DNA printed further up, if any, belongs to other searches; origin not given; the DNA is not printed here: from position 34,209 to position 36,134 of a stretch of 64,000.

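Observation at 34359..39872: Translationally coupled four-gene operon of orphan membrane, zinc-ribbon and helical proteins: candidate novel envelope-associated machine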

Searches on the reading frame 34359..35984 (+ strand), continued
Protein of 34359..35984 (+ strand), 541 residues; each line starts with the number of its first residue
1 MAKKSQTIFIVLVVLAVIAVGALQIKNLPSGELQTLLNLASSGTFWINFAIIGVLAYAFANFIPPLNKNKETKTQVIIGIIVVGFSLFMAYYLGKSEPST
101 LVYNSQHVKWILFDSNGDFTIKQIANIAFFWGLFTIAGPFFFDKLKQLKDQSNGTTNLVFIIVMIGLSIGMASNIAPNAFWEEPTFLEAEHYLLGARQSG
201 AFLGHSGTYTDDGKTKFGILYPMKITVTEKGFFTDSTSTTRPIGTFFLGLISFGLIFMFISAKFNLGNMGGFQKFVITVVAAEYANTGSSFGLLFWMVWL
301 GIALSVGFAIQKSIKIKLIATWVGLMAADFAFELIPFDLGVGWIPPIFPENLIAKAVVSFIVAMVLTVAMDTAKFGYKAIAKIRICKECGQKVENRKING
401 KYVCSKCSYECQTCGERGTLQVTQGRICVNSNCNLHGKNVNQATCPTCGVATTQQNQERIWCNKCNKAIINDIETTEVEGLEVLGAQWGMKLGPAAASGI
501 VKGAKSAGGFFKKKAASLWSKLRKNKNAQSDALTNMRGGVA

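Call 55: search_protein_families(library=pfam, proteins=[L025:12995-16621:+, L026:12963-14828:+, L027:12930-14861:+, L028:13036-14004:+, L025:17840-19270:+, L026:15253-16188:+, L025:16608-17801:+, L028:11928-13064:+, L026:16661-17389:-, L028:8901-10004:+], max_evalue=0.01)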
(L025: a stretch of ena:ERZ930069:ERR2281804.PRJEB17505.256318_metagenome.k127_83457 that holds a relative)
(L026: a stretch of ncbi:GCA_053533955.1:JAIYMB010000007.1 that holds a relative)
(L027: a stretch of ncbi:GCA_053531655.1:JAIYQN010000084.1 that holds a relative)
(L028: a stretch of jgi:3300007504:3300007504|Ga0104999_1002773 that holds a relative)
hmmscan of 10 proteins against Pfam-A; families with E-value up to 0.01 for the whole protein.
L025:12995-16621:+ (1208 aa): 3 families
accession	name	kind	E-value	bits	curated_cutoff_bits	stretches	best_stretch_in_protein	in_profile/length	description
PF00024.32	PAN_1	-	5.4e-12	45.8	21.4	2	378-433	3-58/76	PAN domain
PF14295.12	PAN_4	-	0.00023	21.6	27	1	395-424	16-48/51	PAN domain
PF08276.17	PAN_2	-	0.0043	17.6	21.1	1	383-428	13-61/67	PAN-like domain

L026:12963-14828:+ (621 aa): 3 families
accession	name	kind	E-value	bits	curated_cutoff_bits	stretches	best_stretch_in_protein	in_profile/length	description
PF23416.1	DUF7107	-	4.6e-05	24.1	24.6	1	295-321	21-47/48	Domain of unknown function (DUF7107)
PF04706.18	Dickkopf_N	-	4.8e-05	24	25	1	327-376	2-51/51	Dickkopf N-terminal cysteine-rich region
PF02659.21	Mntp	-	0.0051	17.1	24.4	1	44-130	39-126/152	Putative manganese efflux pump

L027:12930-14861:+ (643 aa): 0 families

L028:13036-14004:+ (323 aa): 1 family
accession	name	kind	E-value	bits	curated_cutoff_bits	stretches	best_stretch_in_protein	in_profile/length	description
PF01832.25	Glucosaminidase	-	6.1e-15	56.4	30.2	1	236-312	9-88/123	Mannosyl-glycoprotein endo-beta-N-acetylglucosaminidase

L025:17840-19270:+ (476 aa): 0 families

L026:15253-16188:+ (311 aa): 0 families

L025:16608-17801:+ (397 aa): 0 families

L028:11928-13064:+ (378 aa): 1 family
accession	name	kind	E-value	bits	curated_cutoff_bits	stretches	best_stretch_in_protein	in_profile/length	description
PF18827.6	LPD14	-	0.0012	19.3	27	1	20-110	17-103/136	Large polyvalent protein-associated domain 14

L026:16661-17389:- (242 aa): 0 families

L028:8901-10004:+ (367 aa): 4 families
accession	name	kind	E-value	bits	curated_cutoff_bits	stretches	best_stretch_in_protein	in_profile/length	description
PF01637.24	ATPase_2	-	6.3e-07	29.9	33.2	1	29-238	17-219/225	ATPase domain predominantly from Archaea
PF13173.12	AAA_14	-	1.4e-06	28.8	27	1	36-101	6-74/129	AAA domain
PF01047.28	MarR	-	0.00045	20.5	24.6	1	291-334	6-49/59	MarR family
PF13401.12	AAA_22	-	0.0024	18.6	27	0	34-170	7-110/130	AAA domain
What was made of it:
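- On Surface adhesion or cell-wall-targeting protein (g3): Met in homologues: PAN_1 45.8 bits (cut-off 21.4) in L025, and Glucosaminidase 56.4 bits (cut-off 30.2) in L028 (call 55).
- Glucosaminidase and PAN domains point outwards to foreign surfaces (call 55). One homologue carries a glucosaminidase (call 55).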

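Call 59: predict_structure(alignment_id=A6)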
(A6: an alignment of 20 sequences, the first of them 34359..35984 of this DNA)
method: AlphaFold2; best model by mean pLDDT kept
length: 541 residues; sequences in the alignment: 20
mean_pLDDT: 71.7   pTM: 0.46
mean pLDDT of the five models: 71.7, 70.6, 68.3, 67.3, 66.3
residues with pLDDT >= 90: 2; 70-90: 361; 50-70: 97; < 50: 81
segments of 3 or more residues with pLDDT < 50: 1-7, 376-381, 481-541
pLDDT, mean of each block of 10 residues (from residue 1): 45 58 54 70 84 81 63 69 82 82 81 83 87 79 73 64 85 83 77 80 74 82 79 69 86 77 56 75 81 77 83 86 88 64 62 83 81 53 68 71 82 85 83 83 87 85 85 68 45 39 40 41 41 32 26
secondary structure, 60 per line:
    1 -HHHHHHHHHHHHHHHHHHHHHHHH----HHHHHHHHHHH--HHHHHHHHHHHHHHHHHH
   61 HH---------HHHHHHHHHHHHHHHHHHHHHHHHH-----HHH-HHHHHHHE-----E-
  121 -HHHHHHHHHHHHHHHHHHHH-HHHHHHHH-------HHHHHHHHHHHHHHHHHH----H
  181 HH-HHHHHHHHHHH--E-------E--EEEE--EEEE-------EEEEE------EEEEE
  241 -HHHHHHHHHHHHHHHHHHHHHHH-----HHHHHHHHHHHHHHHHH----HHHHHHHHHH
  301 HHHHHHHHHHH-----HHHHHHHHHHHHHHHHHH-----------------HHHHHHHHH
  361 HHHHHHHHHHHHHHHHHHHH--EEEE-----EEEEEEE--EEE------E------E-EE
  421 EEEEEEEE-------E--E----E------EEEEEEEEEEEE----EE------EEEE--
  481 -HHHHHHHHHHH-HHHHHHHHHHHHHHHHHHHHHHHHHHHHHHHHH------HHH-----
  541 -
elements in order: H2-25 H30-40 H43-62 H72-96 H106-112 H122-141 H143-150 H158-175 H184-194 E208-211 E214-217 E225-229 E236-240 H242-264 H270-286 H291-311 H317-334 H352-380 E383-386 E392-398 E401-403 E419-428 E451-462 E475-478 H482-492 H494-526
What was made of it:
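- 34359..35984 (+): g1: 541-aa polytopic membrane protein, founder of a very small orphan family. AF2 pLDDT 71.7 with 10 TM helices (call 59).
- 35499..35792 (+): g1 residues 381-478: three Cys4 zinc ribbons (C386/389/404/407; C411/414/428/433; C445/448/462/465), followed by the conserved motif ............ Beta strands with pLDDT 68-87 (call 59).
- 35793..35981 (+): g1 residues 479-541: basic Ala/Gly/Lys-rich tail (net charge +9), predicted disordered and fast-evolving. pLDDT below 50 (call 59).
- On Cys4 zinc ribbon (g1 residues 381-478): AF2 shows beta strands with pLDDT 68-87 (call 59).
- Checked: g1 has 10 predicted TM helices, not about 9 (AF2, call 59).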

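Call 62: fold_search(model_id=the predicted structure, library=pdb)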
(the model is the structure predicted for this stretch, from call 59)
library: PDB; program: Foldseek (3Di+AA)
matches with E <= 10: 96; with E <= 0.001: 0
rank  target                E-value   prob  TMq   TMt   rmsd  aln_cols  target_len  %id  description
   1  4b9q_A                2.4e-01  0.05  0.09  0.09  32.6       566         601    9  Open conformation of ATP-bound Hsp70 homolog DnaK (released 2012-11-14)
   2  6qm5_A                5.4e-01  0.07  0.12  0.10  30.4       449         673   13  Cryo-EM structure of calcium-bound nhTMEM16 lipid scramblase in DDM (released 2019-03-06)
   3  5uni_B                5.7e-01  0.07  0.10  0.16  22.8       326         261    9  Critical role of water molecules for proton translocation of the membrane-bound transhydrogenase (released 2017-05-10)
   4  5xan_B                8.2e-01  0.04  0.09  0.07  32.8       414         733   13  Crystal structure of SecDF in I form (P212121 space group) (released 2017-05-17)
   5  9sob_A                1.8e+00  0.04  0.12  0.10  16.9       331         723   10  Structural Model of the Nuclear Pore Complex in Arabidopsis thaliana (released 2025-11-05)
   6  8e2i_E                2.2e+00  0.06  0.06  0.16  21.0       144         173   11  Cryo-EM structure of BIRC6/Smac (released 2023-02-15)
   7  8wg7_R                2.4e+00  0.04  0.10  0.16  26.4       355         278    8  Cryo-EM structures of peptide free and Gs-coupled GLP-1R (released 2024-03-06)
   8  9r2o_B                2.5e+00  0.08  0.09  0.24  17.6       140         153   10  De novo designed N5 protein fold (released 2025-05-14)
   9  9sob_A16              2.6e+00  0.04  0.11  0.09  17.0       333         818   11  Structural Model of the Nuclear Pore Complex in Arabidopsis thaliana (released 2025-11-05)
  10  2zih_D                2.6e+00  0.03  0.07  0.11  19.3       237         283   12  Crystal Structure of Yeast Vps74 (released 2008-04-22)
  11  1fyz_F                2.8e+00  0.04  0.09  0.18  18.6       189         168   10  METHANE MONOOXYGENASE HYDROXYLASE, FORM II REDUCED BY SOAKING (released 2001-02-21)
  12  1fzh_E                2.9e+00  0.04  0.09  0.18  18.5       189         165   10  METHANE MONOOXYGENASE HYDROXYLASE, FORM II PRESSURIZED WITH XENON GAS (released 2001-04-27)
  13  4o9t_B                2.9e+00  0.03  0.10  0.16  23.4       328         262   11  Mechanism of transhydrogenase coupling proton translocation and hydride transfer (released 2014-06-11)
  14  9sob_A48              3.1e+00  0.04  0.11  0.09  17.0       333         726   11  Structural Model of the Nuclear Pore Complex in Arabidopsis thaliana (released 2025-11-05)
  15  8y0h                  3.1e+00  0.03  0.09  0.14  26.6       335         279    9  Structure of CXCR3 in complex with VUF11418 (Receptor-ligand focused map) (released 2025-02-26)
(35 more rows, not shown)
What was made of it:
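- On Polytopic glycan or lipid enzymes and flippases (Wzy, WaaL, GT-C, MurJ and similar) for g1: Best Foldseek match in PDB has E 0.24, TM-score about 0.1 (call 62).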

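Call 69: search_solved_structures(query=A6, max_evalue=1)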
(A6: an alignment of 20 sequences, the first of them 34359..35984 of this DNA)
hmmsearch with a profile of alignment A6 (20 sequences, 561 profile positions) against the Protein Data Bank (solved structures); distinct sequences matched with E-value up to 1: 3.
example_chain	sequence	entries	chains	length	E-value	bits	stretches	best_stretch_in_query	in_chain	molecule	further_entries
7oqy_Y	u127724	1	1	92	0.037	16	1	386-466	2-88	DNA-directed RNA polymerase, subunit M (RpoM-2)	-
9dzw_A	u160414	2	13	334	0.046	15.7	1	281-549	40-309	CalC6_3 with DHR extension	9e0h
4v8p_BT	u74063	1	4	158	0.92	11.4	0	405-539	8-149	RPL24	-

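Call 71: find_encoding_contigs(protein=P0023, flank=8000, max_places=1)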
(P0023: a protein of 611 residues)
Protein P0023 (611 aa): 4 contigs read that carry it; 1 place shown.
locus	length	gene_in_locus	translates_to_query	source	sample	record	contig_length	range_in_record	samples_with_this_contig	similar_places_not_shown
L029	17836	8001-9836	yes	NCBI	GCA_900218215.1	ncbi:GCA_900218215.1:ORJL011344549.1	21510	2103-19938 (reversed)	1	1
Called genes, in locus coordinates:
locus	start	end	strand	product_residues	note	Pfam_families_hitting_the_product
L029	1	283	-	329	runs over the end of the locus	PF08068:DKCLD, PF01509:TruB_N, PF21238:Pus10_C, PF16198:TruB_C_2, PF01472:PUA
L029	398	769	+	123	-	PF02152:FolB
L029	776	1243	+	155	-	PF01288:HPPK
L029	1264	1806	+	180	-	PF01227:GTP_cyclohydroI, PF14489:QueF (weak)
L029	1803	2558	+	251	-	PF00106:adh_short, PF08659:KR (weak), PF13561:adh_short_C2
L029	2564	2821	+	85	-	-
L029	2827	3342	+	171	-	PF01965:DJ-1_PfpI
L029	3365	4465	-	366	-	PF03463:eRF1_1, PF18854:baeRF_family10, PF03464:eRF1_2, PF18859:acVLRF1, PF03465:eRF1_3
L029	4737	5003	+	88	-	-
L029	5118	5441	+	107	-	-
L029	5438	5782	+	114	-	-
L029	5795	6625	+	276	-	-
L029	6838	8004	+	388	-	PF13191:AAA_16, PF14516:AAA_35 (faint), PF01637:ATPase_2, PF13401:AAA_22 (faint)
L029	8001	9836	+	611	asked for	-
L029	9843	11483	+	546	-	-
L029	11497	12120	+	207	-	-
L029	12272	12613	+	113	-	PF01022:HTH_5 (weak)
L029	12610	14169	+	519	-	-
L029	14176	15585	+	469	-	-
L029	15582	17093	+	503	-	-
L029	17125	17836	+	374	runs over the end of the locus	-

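Call 72: find_encoding_contigs(protein=P0015, flank=8000, max_places=1)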
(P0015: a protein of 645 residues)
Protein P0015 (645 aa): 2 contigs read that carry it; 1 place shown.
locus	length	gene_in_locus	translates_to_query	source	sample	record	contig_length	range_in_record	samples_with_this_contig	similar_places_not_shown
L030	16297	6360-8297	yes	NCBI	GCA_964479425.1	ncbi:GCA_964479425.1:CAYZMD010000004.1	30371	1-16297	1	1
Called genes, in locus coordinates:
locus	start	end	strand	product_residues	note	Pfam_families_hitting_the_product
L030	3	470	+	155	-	?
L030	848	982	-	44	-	-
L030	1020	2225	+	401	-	PF01970:TctA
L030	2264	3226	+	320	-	PF01694:Rhomboid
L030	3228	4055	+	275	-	-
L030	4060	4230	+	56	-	-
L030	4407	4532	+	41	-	-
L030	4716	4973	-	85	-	PF01247:Ribosomal_L35Ae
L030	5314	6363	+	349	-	PF05621:TniB (faint), PF13401:AAA_22 (weak)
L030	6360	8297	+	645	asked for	-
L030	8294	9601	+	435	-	-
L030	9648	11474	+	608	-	-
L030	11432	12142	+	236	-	PF22073:Cep192_D4 (weak)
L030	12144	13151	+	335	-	-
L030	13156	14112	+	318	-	-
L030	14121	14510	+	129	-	-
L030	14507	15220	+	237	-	-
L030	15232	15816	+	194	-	-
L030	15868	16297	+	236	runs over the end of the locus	PF09754:PAC2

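Call 73: find_encoding_contigs(protein=P0014, flank=8000, max_places=1)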
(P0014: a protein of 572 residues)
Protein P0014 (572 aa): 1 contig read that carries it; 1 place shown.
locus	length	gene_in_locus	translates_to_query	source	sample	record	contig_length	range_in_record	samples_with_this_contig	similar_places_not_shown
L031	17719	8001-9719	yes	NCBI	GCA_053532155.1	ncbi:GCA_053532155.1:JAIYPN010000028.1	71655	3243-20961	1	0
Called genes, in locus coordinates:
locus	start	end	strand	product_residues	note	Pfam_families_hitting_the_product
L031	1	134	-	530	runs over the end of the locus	PF00118:Cpn60_TCP1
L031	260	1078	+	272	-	PF23023:Anti-Pycsar_Apyc1 (weak), PF13483:Lactamase_B_3 (weak), PF12706:Lactamase_B_2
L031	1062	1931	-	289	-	PF06550:SPP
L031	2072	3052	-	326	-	PF01047:MarR (faint), PF12840:HTH_20 (faint), PF13404:HTH_AsnC-type, PF13412:HTH_24, PF13404:HTH_AsnC-type, PF13412:HTH_24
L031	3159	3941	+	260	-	PF04055:Radical_SAM, PF13353:Fer4_12 (weak)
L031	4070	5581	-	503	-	PF01935:DUF87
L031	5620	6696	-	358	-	-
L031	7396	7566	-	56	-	-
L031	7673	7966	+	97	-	PF01247:Ribosomal_L35Ae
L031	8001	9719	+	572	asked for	-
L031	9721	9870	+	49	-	-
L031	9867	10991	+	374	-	-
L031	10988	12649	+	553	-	-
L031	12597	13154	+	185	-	-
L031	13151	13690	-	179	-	-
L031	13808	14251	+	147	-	PF01090:Ribosomal_S19e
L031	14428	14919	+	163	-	PF01198:Ribosomal_L31e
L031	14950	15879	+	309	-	PF08068:DKCLD, PF21238:Pus10_C (weak), PF01509:TruB_N, PF16198:TruB_C_2, PF01472:PUA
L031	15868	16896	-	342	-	-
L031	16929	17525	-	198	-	PF00149:Metallophos, PF12850:Metallophos_2, PF14582:Metallophos_3 (faint)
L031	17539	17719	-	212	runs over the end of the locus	PF01015:Ribosomal_S3Ae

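Call 75: fold_search(model_id=the predicted structure, library=viral)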
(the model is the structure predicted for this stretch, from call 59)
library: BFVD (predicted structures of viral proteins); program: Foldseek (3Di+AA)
matches with E <= 10: 161; with E <= 0.001: 0
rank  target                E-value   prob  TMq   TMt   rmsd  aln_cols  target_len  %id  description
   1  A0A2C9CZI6            3.8e-01  0.98  0.08  0.22   3.2        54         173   17  Uncharacterized protein [Yersinia phage fHe-Yen9-03]
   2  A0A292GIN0            4.3e-01  0.41  0.08  0.23  14.1       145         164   14  (no name in the UniProt tables at hand)
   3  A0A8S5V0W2            6.8e-01  0.08  0.06  0.17  17.9       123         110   15  Uncharacterized protein [Siphoviridae sp. ct3r22]
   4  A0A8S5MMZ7            9.4e-01  0.08  0.06  0.18  17.1       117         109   14  C2H2 type zinc-finger protein [Siphoviridae sp. ctxc31]
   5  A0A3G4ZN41            9.4e-01  0.05  0.12  0.14  26.0       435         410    9  Uncharacterized protein [Terrestrivirus sp.]
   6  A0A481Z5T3            9.9e-01  0.04  0.11  0.11  29.1       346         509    9  Uncharacterized protein [Pithovirus LCPAC201]
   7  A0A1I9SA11            1.0e+00  0.20  0.07  0.40   8.8        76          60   12  Uncharacterized protein [Rhodococcus phage Weasels2]
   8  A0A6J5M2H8            1.1e+00  0.06  0.08  0.06  23.6       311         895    8  Uncharacterized protein [uncultured Caudovirales phage]
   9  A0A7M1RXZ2            1.1e+00  0.03  0.08  0.09  35.1       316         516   12  Cargo protein 1 compact domain-containing protein [uncultured phage cr112_1]
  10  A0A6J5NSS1            1.3e+00  0.05  0.08  0.18  17.4       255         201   10  Uncharacterized protein [uncultured Caudovirales phage]
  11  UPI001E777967         1.3e+00  0.05  0.11  0.17  15.4       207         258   15  (no name look-up for this kind of identifier)
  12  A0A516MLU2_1          1.4e+00  0.02  0.10  0.05  33.3       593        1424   11  (no name in the UniProt tables at hand)
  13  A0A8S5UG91            1.4e+00  0.02  0.08  0.08  23.8       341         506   12  Uncharacterized protein [Myoviridae sp. ctshb19]
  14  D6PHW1                1.5e+00  0.05  0.10  0.17  25.1       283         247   10  (no name in the UniProt tables at hand)
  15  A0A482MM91            1.5e+00  0.04  0.06  0.17  18.2       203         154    9  Uncharacterized protein [Burkholderia phage BcepSauron]
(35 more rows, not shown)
